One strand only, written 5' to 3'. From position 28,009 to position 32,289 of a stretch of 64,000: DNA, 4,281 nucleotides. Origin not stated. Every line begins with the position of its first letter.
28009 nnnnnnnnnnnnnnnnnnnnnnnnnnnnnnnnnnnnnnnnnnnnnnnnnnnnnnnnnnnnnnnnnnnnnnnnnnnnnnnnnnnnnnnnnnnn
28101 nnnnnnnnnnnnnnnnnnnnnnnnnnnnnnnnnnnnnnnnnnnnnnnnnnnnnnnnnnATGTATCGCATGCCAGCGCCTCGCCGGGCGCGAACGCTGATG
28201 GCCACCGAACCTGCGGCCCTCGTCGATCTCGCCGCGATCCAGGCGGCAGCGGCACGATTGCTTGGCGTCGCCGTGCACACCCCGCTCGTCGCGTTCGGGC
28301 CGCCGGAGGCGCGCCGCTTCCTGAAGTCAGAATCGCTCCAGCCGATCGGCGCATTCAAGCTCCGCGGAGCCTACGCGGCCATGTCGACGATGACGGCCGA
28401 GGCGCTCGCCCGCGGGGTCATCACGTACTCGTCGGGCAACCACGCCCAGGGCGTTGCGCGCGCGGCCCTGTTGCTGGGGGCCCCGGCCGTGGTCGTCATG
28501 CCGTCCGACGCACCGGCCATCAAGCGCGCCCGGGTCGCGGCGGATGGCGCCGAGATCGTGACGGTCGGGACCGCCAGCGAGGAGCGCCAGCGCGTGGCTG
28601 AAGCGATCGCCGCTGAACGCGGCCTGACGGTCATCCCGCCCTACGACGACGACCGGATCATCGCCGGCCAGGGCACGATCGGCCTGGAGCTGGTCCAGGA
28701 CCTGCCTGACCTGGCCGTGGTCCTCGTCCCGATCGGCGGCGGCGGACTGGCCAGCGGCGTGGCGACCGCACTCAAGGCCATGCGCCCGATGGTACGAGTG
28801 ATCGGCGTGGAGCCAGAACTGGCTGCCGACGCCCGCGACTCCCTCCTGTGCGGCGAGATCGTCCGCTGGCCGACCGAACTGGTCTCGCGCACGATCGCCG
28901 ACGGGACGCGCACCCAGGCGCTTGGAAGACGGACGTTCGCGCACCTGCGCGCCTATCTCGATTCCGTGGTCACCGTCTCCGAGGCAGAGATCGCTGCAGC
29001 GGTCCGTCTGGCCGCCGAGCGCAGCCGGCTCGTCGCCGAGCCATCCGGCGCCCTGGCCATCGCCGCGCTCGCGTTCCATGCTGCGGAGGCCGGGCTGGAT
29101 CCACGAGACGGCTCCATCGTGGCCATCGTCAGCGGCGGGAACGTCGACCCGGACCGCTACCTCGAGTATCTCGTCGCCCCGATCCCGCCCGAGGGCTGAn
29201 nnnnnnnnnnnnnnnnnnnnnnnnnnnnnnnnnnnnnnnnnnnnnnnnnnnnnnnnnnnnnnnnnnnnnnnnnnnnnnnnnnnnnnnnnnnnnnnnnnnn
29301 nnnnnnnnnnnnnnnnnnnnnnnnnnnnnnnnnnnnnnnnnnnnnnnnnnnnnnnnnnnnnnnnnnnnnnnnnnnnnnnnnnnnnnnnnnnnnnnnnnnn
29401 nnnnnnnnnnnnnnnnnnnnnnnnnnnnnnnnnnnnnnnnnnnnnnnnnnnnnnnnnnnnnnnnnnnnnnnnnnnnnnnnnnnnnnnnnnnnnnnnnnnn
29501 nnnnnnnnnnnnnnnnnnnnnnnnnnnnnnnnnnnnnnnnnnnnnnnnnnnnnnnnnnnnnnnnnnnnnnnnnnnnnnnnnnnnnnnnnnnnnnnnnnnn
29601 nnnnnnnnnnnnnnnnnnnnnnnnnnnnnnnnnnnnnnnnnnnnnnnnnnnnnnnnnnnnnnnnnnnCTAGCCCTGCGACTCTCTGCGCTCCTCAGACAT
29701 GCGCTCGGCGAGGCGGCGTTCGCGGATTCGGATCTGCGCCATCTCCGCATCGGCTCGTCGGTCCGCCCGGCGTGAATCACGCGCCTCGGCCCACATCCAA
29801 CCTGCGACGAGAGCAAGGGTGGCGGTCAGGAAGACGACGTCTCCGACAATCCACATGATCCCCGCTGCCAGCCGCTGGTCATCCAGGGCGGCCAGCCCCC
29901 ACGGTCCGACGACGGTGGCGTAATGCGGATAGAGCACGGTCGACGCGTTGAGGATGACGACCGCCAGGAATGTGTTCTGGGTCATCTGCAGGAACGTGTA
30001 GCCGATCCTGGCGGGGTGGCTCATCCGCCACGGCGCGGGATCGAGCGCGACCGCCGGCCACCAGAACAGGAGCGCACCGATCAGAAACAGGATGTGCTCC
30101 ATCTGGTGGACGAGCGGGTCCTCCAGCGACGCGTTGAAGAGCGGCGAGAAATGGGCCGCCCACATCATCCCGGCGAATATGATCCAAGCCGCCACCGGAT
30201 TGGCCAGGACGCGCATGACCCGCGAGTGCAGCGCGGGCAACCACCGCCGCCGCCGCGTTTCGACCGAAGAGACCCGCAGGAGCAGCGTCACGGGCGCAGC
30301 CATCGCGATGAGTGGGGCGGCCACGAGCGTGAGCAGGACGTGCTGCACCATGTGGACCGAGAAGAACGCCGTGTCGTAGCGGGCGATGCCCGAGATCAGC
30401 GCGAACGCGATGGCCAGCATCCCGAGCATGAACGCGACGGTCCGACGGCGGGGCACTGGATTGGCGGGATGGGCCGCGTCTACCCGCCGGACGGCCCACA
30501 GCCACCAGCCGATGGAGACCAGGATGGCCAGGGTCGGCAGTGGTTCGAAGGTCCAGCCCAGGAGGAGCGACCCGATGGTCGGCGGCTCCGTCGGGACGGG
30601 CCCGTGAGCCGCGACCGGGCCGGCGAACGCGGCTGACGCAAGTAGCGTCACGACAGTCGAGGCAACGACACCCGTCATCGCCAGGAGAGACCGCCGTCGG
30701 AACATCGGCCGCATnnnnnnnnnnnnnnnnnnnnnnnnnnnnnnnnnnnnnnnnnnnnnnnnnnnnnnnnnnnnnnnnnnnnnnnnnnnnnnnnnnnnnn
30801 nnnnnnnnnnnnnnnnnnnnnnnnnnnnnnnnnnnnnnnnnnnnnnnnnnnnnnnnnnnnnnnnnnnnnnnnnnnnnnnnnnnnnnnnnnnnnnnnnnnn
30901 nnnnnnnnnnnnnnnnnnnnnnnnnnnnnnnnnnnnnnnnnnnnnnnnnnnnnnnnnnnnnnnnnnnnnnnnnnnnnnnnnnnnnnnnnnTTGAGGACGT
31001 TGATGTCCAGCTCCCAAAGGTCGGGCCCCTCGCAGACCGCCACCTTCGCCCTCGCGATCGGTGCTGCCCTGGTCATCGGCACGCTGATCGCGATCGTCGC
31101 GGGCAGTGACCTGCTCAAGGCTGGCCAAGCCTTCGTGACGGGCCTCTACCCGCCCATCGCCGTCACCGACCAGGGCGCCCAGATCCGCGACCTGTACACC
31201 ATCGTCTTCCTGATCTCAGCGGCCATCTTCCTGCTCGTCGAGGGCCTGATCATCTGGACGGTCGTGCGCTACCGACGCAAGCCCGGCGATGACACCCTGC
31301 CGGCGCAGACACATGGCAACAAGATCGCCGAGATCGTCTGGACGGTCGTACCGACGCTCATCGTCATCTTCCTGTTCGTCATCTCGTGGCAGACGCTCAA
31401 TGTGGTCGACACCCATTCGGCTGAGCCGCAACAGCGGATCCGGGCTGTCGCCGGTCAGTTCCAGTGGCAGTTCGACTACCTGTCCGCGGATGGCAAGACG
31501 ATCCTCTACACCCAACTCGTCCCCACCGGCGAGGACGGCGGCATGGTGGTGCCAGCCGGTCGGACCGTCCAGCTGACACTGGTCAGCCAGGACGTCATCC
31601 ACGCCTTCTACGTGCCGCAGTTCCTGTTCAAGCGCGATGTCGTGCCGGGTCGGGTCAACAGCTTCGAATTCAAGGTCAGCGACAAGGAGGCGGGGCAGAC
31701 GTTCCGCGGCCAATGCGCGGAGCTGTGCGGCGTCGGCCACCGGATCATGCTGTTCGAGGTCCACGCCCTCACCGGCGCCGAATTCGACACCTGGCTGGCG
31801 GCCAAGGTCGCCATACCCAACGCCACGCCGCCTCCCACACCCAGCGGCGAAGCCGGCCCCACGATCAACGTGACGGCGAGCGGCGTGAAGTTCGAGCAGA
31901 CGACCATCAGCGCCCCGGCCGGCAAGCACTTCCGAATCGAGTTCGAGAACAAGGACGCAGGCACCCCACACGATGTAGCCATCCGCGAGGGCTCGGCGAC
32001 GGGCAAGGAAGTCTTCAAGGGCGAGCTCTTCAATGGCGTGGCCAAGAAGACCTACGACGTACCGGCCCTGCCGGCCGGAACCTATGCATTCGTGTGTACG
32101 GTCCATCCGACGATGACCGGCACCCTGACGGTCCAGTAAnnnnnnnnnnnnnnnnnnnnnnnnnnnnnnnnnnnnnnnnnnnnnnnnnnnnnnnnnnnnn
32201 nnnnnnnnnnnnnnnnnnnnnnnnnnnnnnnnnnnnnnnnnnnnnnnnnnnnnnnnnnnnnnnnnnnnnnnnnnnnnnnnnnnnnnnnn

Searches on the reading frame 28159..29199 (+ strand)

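Call 88: search_protein_families(library=pfam, proteins=[window:28159-29199:+], max_evalue=0.001)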
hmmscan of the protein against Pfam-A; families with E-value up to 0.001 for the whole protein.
window:28159-29199:+ (346 aa): 1 family
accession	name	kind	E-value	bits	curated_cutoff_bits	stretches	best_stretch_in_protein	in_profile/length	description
PF00291.31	PALP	-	1.7e-72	244.7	35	1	51-326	22-295/295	Pyridoxal-phosphate dependent enzyme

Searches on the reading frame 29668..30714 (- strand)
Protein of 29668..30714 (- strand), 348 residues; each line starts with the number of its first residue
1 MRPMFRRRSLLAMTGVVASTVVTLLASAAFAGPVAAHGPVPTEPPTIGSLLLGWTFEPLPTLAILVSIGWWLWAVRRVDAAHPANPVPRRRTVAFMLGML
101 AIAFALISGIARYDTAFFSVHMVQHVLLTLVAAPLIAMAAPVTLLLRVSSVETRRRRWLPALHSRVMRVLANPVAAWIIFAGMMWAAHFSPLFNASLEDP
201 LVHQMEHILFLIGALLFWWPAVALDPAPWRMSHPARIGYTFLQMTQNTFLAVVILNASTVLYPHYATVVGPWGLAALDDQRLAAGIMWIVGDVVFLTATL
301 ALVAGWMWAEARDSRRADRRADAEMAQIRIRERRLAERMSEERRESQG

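Call 88: search_protein_families(library=pfam, proteins=[window:29668-30714:-], max_evalue=0.001)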
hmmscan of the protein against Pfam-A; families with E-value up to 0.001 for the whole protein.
window:29668-30714:- (348 aa): 1 family
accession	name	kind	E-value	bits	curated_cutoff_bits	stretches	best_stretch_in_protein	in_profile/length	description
PF09678.15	Caa3_CtaG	-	5.1e-71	239.3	27.7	1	70-307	2-235/237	Cytochrome c oxidase caa3 assembly factor (Caa3_CtaG)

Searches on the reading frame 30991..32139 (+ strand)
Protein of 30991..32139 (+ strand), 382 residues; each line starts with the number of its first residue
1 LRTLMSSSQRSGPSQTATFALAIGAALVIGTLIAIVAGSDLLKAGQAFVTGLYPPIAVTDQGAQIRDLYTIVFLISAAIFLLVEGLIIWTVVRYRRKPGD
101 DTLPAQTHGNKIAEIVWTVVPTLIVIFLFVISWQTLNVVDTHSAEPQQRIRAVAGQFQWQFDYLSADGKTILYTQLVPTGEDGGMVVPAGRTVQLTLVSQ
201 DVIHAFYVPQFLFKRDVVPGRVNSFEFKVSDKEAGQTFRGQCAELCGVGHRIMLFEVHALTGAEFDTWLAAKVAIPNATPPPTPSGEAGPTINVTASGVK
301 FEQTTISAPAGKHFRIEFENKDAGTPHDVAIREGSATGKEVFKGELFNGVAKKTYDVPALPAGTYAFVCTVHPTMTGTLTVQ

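Call 88: search_protein_families(library=pfam, proteins=[window:30991-32139:+], max_evalue=0.001)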
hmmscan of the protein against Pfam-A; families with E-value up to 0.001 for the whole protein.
window:30991-32139:+ (382 aa): 4 families
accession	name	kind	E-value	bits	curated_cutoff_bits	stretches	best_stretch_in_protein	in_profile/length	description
PF00116.26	COX2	-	5.1e-16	59.1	22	1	176-257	39-117/120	Cytochrome C oxidase subunit II, periplasmic domain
PF13473.12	Cupredoxin_1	-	2.9e-14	53.4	27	1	287-381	18-104/104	Cupredoxin-like domain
PF02790.20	COX2_TM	-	1.4e-11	44.9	22.8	1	55-133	9-86/88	Cytochrome C oxidase subunit II, transmembrane domain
PF00127.26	Copper-bind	-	2.9e-05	24.8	21.2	1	294-382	7-99/99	Copper binding proteins, plastocyanin/azurin family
